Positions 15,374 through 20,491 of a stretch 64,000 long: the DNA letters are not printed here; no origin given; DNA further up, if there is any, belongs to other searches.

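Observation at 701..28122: Island of giant, acidic, integrin-like type-I membrane proteins interleaved with glycosyltransferases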

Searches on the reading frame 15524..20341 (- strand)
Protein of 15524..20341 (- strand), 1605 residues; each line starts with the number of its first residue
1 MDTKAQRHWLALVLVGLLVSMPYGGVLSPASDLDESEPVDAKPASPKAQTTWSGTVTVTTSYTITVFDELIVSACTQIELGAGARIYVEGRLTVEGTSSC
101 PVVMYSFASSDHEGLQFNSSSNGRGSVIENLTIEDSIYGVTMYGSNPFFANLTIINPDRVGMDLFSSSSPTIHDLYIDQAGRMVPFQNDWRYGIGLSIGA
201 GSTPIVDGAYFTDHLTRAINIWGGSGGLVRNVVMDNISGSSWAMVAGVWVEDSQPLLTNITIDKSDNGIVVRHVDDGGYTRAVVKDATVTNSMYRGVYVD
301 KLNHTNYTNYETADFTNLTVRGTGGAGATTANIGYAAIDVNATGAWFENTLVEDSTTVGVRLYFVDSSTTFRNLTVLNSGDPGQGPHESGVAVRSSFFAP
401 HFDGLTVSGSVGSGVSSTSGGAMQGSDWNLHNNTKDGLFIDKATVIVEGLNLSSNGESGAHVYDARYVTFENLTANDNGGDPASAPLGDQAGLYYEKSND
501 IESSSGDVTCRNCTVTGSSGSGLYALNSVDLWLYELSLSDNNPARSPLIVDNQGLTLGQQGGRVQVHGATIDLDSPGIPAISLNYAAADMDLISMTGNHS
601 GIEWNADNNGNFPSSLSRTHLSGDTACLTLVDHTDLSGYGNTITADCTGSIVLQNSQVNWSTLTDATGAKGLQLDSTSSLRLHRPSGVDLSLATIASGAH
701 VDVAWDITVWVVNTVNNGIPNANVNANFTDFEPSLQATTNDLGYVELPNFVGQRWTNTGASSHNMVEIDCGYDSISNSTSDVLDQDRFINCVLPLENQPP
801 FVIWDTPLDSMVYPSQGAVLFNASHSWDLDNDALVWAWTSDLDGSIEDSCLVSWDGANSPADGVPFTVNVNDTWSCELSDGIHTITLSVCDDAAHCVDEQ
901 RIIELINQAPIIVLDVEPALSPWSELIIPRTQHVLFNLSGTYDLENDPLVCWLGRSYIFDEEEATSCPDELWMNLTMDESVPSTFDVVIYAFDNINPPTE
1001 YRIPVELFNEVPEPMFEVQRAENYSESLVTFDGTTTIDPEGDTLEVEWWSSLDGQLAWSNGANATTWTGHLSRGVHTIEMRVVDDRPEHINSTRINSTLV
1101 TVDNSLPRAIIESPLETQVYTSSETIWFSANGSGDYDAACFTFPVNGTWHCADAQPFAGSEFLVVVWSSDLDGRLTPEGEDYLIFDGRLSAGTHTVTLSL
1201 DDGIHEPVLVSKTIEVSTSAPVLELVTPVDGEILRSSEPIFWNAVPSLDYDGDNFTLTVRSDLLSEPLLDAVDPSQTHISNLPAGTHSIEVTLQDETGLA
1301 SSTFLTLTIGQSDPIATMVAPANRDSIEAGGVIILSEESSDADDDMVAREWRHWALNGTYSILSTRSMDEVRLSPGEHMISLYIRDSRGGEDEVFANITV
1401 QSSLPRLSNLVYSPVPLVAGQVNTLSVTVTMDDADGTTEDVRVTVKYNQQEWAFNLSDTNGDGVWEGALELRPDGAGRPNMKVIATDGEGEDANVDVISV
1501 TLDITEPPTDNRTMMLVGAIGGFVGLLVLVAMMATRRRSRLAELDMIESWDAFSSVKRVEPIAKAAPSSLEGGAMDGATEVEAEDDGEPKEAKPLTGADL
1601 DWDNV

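Call 8: search_protein_families(library=pfam, proteins=[window:15524-20341:-], max_evalue=0.01)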
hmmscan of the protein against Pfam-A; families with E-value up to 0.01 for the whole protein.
window:15524-20341:- (1605 aa): 4 families
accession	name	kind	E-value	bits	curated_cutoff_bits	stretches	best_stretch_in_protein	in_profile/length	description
PF13229.12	Beta_helix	-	5.2e-22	78.6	25.9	3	366-530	7-149/158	Right handed beta helix region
PF21027.3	Sde0182_C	-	1.8e-05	25.7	27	0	1029-1050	2-23/83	Cellulose-binding protein Sde0182, C-terminal domain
PF14347.11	DUF4399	-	3.7e-05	24.5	28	0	1189-1217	58-89/91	Domain of unknown function (DUF4399)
PF19077.6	Big_13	-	0.0058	17.5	27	0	864-895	54-89/102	Bacterial Ig-like domain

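Call 26: search_protein_families(library=ncbifam, proteins=[window:15524-20341:-], max_evalue=0.01)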
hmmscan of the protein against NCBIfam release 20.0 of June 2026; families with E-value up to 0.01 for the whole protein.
window:15524-20341:- (1605 aa): 0 families

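Call 53: search_solved_structures(query=window:15524-20341:-, max_evalue=0.1)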
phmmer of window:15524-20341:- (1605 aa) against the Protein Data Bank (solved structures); distinct sequences matched with E-value up to 0.1: 0.

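Call 76: search_solved_structures(query=A3, max_evalue=0.1)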
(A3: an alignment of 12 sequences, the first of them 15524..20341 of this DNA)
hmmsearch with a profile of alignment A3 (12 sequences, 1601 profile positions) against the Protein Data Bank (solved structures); distinct sequences matched with E-value up to 0.1: 9.
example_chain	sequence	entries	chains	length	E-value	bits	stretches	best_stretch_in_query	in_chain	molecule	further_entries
6nz0_Z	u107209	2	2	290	3.2e-13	51.2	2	1223-1404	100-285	Dyslexia-associated protein KIAA0319-like protein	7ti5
7kpn_Z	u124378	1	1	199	1.5e-06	29.1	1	1282-1406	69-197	Dyslexia-associated protein KIAA0319-like protein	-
7wjx_R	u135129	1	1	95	3.7e-06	27.8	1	1314-1404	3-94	Dyslexia-associated protein KIAA0319-like protein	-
6ihb_R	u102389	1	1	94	4.4e-06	27.5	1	1315-1404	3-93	Dyslexia-associated protein KIAA0319-like protein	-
7wqp_R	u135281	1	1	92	8.3e-06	26.6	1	1316-1404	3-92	Dyslexia-associated protein KIAA0319-like protein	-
6jcq_R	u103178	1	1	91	1e-05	26.3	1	1316-1404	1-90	Dyslexia-associated protein KIAA0319-like protein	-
9p4n_R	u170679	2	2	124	2e-05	25.4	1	1315-1406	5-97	Dyslexia-associated protein KIAA0319-like protein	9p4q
9lqj_A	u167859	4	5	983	0.022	15.3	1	1284-1405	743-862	Collagenase ColH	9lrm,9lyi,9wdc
9lrk_A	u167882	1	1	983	0.022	15.3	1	1284-1405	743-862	Collagenase ColH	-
